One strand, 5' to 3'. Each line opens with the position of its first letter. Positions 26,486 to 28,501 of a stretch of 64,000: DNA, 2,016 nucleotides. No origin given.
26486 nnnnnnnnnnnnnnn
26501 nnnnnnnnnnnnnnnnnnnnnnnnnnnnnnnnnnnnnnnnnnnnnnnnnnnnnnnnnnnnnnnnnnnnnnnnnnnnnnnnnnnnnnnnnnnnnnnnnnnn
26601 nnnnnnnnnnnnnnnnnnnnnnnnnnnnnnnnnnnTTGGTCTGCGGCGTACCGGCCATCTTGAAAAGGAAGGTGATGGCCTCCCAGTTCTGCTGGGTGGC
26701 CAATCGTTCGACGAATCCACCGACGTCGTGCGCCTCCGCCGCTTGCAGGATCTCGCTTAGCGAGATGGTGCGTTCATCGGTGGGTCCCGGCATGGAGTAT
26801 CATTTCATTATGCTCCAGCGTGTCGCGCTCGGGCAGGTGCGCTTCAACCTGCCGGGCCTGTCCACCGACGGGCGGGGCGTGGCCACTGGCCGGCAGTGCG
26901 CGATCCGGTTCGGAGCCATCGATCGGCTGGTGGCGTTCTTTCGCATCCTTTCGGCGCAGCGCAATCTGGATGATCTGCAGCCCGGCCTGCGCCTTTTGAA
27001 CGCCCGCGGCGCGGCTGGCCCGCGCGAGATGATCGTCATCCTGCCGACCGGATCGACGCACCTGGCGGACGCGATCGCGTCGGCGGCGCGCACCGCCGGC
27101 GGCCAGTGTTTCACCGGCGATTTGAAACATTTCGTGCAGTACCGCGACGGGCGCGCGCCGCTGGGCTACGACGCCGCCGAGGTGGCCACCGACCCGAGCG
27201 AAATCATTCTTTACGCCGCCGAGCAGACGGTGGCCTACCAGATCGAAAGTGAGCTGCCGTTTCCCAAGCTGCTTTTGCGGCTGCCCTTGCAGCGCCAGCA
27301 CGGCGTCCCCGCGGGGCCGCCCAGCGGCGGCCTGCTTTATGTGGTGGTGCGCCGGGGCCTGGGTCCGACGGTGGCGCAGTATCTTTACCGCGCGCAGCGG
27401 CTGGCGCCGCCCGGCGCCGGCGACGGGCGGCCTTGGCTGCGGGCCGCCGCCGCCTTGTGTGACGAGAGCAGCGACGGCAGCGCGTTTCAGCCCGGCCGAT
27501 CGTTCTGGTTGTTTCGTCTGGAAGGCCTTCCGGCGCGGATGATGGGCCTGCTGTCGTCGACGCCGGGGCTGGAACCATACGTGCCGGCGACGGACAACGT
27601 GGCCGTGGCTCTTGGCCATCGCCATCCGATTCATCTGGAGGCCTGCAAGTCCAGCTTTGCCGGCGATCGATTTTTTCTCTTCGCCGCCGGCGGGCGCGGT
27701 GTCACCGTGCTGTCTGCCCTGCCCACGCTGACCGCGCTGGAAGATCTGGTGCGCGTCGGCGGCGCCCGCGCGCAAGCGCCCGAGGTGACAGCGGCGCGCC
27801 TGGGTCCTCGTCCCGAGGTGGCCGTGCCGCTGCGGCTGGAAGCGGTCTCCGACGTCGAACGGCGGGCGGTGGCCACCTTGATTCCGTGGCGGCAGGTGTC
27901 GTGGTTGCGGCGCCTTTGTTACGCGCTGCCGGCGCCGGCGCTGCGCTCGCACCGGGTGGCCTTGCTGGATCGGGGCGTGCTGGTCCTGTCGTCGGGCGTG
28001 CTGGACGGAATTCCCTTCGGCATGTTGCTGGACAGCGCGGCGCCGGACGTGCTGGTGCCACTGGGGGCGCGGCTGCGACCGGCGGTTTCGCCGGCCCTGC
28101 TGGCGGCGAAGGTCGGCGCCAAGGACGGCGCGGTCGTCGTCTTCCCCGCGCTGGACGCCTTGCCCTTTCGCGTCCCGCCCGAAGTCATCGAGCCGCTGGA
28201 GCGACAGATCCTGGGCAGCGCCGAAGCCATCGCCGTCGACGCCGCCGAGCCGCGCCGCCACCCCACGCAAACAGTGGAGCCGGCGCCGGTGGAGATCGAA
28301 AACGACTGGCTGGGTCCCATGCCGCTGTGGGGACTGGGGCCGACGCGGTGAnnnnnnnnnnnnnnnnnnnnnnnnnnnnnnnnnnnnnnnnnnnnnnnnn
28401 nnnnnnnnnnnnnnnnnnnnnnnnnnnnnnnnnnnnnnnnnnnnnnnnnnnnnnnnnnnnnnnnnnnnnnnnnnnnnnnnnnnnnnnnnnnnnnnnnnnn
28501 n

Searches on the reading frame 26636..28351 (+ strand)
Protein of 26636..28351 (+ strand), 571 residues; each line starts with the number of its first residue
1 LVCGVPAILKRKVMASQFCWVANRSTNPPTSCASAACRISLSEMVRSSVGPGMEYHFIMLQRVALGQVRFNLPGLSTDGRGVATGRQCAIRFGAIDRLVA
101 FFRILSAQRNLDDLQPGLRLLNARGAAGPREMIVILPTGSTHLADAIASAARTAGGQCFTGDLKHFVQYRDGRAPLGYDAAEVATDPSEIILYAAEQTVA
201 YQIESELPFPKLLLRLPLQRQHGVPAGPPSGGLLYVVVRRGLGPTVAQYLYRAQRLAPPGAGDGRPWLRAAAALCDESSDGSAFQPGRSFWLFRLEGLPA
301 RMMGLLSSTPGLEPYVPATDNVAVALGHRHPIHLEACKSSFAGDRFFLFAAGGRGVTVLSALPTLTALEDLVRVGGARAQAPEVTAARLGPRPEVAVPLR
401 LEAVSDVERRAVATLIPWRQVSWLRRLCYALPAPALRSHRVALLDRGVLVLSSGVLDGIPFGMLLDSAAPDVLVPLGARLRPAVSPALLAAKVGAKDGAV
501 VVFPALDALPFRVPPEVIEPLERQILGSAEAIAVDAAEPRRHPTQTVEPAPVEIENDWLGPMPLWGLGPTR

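Call 3: search_protein_families(library=pfam, proteins=[window:26636-28351:+], max_evalue=0.01)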
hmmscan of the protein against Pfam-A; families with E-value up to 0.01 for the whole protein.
window:26636-28351:+ (571 aa): 0 families

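Call 4: search_protein_families(library=ncbifam, proteins=[window:26636-28351:+], max_evalue=0.01)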
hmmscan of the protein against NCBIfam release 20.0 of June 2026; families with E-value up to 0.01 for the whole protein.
window:26636-28351:+ (571 aa): 0 families

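Call 5: search_protein_families(library=padloc, proteins=[window:26636-28351:+], max_evalue=0.01)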
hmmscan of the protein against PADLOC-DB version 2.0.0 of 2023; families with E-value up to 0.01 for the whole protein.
window:26636-28351:+ (571 aa): 0 families

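Call 11: search_protein_families(library=pfam, proteins=[window:26636-28351:+], max_evalue=10)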
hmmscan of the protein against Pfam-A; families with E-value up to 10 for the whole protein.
window:26636-28351:+ (571 aa): 1 family
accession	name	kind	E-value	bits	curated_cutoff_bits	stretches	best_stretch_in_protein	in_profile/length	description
PF19918.4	bpX2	-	0.028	14.6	23.6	1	398-523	104-222/227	MoxR-vWA-beta-propeller ternary system domain bpX2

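Call 19: search_protein_families(library=pfam, alignment_id=A1, max_evalue=1)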
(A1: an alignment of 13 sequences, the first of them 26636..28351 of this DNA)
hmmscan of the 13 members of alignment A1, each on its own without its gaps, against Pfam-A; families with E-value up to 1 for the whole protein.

A. member 1, window:26636-28351:+ (571 aa): 1 family
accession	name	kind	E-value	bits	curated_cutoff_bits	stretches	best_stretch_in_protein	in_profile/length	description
PF19918.4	bpX2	-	0.028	14.6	23.6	1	398-523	104-222/227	MoxR-vWA-beta-propeller ternary system domain bpX2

B. families by the number of members that match (of 13 scanned): 4 families
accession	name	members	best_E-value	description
PF19918.4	bpX2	11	0.00013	MoxR-vWA-beta-propeller ternary system domain bpX2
PF19919.4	bpX3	2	0.039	MoxR-vWA-beta-propeller ternary system domain bpX3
PF17845.7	FbpC_C_terminal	1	0.15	FbpC C-terminal regulatory nucleotide binding domain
PF10500.14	SR-25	1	0.98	Nuclear RNA-splicing-associated protein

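Call 25: search_solved_structures(query=A1, max_evalue=10)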
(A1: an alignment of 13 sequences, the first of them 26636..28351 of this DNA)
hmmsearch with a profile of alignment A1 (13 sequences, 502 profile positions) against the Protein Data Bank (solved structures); distinct sequences matched with E-value up to 10: 0.
